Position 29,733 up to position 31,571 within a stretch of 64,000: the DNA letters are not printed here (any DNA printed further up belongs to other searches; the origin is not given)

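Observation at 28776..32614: ACP + FkbH-like enzyme + NTP_transf_5 protein embedded in a RiPP operon: possible carrier-protein-dependent peptide tailoring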

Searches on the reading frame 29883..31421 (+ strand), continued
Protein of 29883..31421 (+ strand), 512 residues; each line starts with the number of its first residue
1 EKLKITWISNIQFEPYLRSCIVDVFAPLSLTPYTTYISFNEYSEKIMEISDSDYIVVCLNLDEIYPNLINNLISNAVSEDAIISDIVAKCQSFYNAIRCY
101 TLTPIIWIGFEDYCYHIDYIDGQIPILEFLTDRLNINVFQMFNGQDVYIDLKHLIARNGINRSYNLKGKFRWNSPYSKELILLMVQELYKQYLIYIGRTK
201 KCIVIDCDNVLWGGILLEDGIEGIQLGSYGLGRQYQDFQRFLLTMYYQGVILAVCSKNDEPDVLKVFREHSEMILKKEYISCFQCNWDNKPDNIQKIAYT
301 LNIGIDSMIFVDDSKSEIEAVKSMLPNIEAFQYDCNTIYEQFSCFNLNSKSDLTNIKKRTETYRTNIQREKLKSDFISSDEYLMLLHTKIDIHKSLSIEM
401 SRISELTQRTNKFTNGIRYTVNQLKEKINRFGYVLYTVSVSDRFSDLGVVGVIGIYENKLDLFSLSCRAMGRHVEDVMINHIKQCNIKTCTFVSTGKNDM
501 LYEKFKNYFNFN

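Call 67: search_dna_similar(query=window:29883-31421:+, collection=plasmids, mode=protein, max_rows=40, max_evalue=0.00001)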
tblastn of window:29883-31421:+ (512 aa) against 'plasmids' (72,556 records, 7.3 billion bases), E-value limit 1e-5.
Records with a match: 196; places in all: 199; records where one place covers at least 80% of the query: 44.
Best place of each record, by identity: <60% 196.
By first word of the organism name: Bacillus 52; Sinorhizobium 40; Streptomyces 38; Ralstonia 15; Clostridium 13; Rhodococcus 5; Rhizobium 4; Methylosinus 2; Burkholderia 2; Erwinia 2; and 21 more.
By predicted mobility (MOB-suite, as given by PLSDB): non-mobilizable 121; mobilizable 70; conjugative 5.
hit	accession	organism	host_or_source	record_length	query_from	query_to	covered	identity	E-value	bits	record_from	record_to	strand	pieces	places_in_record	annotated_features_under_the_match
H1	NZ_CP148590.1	Clostridium perfringens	Homo sapiens,single cell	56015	1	505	99%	37.6%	5e-89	305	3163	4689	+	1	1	HAD-IIIC family phosphatase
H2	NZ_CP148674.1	Clostridium perfringens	Mammal,single cell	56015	1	505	99%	37.6%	5e-89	305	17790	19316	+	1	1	HAD-IIIC family phosphatase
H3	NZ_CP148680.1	Clostridium perfringens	Mammal,single cell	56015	1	505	99%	37.6%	5e-89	305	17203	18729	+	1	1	HAD-IIIC family phosphatase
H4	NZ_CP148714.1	Clostridium perfringens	-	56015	1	505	99%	37.6%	5e-89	305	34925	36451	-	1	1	HAD-IIIC family phosphatase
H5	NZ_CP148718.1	Clostridium perfringens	Dog,single cell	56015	1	505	99%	37.6%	5e-89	305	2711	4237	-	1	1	HAD-IIIC family phosphatase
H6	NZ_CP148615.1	Clostridium perfringens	Homo sapiens,single cell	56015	1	505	99%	37.6%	5e-89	305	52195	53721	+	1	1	HAD-IIIC family phosphatase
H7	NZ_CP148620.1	Clostridium perfringens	-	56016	1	505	99%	37.6%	5e-89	305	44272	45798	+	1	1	HAD-IIIC family phosphatase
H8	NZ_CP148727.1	Clostridium perfringens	Homo sapiens,single cell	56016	1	505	99%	37.6%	5e-89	305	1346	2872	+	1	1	HAD-IIIC family phosphatase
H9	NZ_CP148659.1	Clostridium perfringens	Homo sapiens,single cell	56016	1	505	99%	37.6%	5e-89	305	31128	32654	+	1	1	HAD-IIIC family phosphatase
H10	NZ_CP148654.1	Clostridium perfringens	Homo sapiens,single cell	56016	1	505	99%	37.6%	5e-89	305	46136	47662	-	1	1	HAD-IIIC family phosphatase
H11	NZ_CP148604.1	Clostridium perfringens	-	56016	1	505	99%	37.6%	5e-89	305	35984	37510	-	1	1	HAD-IIIC family phosphatase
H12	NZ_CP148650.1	Clostridium perfringens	Homo sapiens,single cell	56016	1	505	99%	37.6%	5e-89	305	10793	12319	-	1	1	HAD-IIIC family phosphatase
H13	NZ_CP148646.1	Clostridium perfringens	-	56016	83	505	83%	41.0%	8e-85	293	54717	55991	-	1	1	none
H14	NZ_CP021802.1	Sinorhizobium meliloti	Medicago sativa,Single Cell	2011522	31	503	92%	26.1%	3e-35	148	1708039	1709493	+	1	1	none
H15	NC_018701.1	Sinorhizobium meliloti Rm41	-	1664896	31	503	92%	25.9%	5e-34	144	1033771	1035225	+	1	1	none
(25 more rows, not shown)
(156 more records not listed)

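Call 68: get_annotated_region(hit=H1, flank=12000)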
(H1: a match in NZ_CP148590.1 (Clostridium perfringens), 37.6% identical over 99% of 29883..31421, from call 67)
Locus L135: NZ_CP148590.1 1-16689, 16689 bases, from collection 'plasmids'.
description: Clostridium perfringens strain Z1323HCP0097 plasmid pZ1323HCP0097-3, complete sequence
organism: Clostridium perfringens (NCBI taxid 1502)
taxonomy: Bacteria; Bacillota; Clostridia; Eubacteriales; Clostridiaceae; Clostridium; Clostridium perfringens
host: -; source: Homo sapiens,single cell; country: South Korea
typing (MOB-suite, as given by PLSDB): mobilizable; replicon rep_cluster_1713; relaxase MOBP
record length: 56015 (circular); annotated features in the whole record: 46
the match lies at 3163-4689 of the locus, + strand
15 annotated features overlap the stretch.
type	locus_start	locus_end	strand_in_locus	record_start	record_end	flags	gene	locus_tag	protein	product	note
CDS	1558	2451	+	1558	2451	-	-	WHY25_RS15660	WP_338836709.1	nucleotidyltransferase family protein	-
CDS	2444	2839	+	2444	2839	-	-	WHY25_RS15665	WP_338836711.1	VOC family protein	-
CDS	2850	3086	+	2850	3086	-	-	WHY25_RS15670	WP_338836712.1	acyl carrier protein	-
CDS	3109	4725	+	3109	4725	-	-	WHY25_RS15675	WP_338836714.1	HAD-IIIC family phosphatase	-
CDS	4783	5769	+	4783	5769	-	-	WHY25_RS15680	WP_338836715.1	hypothetical protein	-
CDS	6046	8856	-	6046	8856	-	-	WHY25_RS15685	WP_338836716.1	ImmA/IrrE family metallo-endopeptidase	-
CDS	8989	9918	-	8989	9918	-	-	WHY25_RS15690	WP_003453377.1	BsuBI/PstI family type II restriction endonuclease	GO:0009307 - DNA restriction-modification system [Evidence IEA]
CDS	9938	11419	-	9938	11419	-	-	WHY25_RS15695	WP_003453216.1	Eco57I restriction-modification methylase domain-containing protein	GO:0006304 - DNA modification [Evidence IEA]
CDS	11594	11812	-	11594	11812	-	-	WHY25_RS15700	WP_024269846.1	hypothetical protein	-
CDS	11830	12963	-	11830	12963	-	mobP2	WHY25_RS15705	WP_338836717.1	MobP2 family relaxase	-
CDS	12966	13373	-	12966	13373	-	-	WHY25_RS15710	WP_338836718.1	hypothetical protein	-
CDS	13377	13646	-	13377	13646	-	-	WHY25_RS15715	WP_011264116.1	hypothetical protein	-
CDS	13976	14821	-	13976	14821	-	-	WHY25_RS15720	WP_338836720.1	hypothetical protein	-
CDS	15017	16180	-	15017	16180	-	-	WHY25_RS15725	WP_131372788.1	NlpC/P60 family protein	-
CDS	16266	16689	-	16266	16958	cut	-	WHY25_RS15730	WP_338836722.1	hypothetical protein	-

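Call 86: search_protein_representatives(protein=window:29883-31421:+)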
Query: 512 residues. Proteins with E-value up to 0.001 (for the whole library): 11032; up to 1e-10: 8491; up to 1e-30: 4288. The best 150 are listed.
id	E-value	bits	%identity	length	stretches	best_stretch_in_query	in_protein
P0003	1.5e-179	614.3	55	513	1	4-508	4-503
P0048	3.8e-166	570.1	52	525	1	2-508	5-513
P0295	2.0e-140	485.3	46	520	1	2-506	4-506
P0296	1.8e-137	475.6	48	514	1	4-510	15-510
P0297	2.6e-135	468.4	46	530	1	2-509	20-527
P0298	7.3e-135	467.0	45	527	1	2-503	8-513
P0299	4.6e-133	461.0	48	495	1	39-503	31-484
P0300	3.1e-132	458.3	45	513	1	6-499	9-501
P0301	8.1e-132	456.9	44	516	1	3-503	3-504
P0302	1.7e-129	449.2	43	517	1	2-510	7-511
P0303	1.0e-127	443.4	45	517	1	8-503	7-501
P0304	1.5e-127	442.8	46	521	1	2-498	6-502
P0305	1.7e-127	442.7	44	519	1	2-506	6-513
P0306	9.0e-125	433.7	43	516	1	7-501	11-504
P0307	1.0e-124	433.5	43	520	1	4-502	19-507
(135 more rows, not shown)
